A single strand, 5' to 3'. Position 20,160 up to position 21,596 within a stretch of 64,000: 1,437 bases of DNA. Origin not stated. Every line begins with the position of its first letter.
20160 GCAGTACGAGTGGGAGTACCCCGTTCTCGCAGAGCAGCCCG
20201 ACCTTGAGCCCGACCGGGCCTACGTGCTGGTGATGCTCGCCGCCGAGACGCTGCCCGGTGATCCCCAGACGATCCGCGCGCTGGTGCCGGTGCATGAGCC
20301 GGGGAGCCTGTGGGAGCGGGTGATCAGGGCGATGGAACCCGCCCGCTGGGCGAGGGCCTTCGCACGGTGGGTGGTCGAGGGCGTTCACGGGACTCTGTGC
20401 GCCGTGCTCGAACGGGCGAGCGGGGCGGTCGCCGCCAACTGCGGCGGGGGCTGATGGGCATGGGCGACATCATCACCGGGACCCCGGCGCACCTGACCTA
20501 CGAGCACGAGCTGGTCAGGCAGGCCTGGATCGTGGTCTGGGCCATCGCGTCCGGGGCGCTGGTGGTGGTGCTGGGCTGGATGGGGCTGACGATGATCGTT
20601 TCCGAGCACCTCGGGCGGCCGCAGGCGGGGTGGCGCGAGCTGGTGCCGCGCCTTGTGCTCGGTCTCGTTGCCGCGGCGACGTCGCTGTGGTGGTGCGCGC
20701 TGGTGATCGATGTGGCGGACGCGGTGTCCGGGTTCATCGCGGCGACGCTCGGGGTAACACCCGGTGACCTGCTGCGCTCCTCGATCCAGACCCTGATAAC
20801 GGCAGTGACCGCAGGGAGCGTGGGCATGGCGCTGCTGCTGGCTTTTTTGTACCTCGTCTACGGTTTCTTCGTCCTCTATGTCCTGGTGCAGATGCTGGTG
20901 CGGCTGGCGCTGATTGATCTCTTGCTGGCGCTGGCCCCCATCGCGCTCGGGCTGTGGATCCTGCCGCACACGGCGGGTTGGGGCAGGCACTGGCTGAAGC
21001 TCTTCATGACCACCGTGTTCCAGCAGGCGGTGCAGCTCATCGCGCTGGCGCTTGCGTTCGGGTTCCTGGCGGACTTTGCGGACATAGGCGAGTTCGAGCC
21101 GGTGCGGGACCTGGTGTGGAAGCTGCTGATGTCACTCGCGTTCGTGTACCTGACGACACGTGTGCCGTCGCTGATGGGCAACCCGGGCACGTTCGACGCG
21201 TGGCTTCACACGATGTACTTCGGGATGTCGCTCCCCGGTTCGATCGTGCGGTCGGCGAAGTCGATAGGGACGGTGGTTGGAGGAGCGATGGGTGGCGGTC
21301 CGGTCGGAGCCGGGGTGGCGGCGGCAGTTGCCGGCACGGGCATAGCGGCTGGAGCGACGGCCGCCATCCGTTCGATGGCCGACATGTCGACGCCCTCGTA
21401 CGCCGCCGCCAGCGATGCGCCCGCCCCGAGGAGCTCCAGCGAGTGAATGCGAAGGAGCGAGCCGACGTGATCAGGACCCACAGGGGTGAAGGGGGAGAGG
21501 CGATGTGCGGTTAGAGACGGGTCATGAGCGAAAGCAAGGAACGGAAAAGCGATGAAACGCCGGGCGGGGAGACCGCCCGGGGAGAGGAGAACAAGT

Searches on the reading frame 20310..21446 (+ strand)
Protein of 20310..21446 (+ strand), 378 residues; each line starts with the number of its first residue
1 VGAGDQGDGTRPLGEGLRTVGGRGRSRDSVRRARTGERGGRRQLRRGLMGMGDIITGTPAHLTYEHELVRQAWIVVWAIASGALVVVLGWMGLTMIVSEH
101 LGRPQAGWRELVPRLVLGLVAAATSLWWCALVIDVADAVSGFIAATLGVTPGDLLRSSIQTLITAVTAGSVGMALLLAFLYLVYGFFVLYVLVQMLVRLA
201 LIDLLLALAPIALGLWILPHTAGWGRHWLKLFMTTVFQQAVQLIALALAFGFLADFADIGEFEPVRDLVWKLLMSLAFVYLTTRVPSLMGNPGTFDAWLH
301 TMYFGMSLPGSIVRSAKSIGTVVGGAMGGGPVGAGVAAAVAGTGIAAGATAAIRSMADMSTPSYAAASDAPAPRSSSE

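Call 12: search_protein_families(library=pfam, proteins=[window:20310-21446:+], max_evalue=0.001)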
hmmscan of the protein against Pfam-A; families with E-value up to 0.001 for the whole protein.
window:20310-21446:+ (378 aa): 1 family
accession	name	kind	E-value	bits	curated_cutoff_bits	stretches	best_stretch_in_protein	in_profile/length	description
PF04610.19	TrbL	-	9.8e-06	25.9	25.9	1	85-283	2-213/215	TrbL/VirB6 plasmid conjugal transfer protein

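Call 63: search_protein_families(library=phrogs, proteins=[window:20310-21446:+], max_evalue=0.001)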
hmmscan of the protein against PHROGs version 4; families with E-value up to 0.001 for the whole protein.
window:20310-21446:+ (378 aa): 0 families

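Call 73: search_protein_families(library=ncbifam, proteins=[window:20310-21446:+], max_evalue=0.001)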
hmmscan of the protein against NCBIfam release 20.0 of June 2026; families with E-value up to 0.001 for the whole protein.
window:20310-21446:+ (378 aa): 0 families
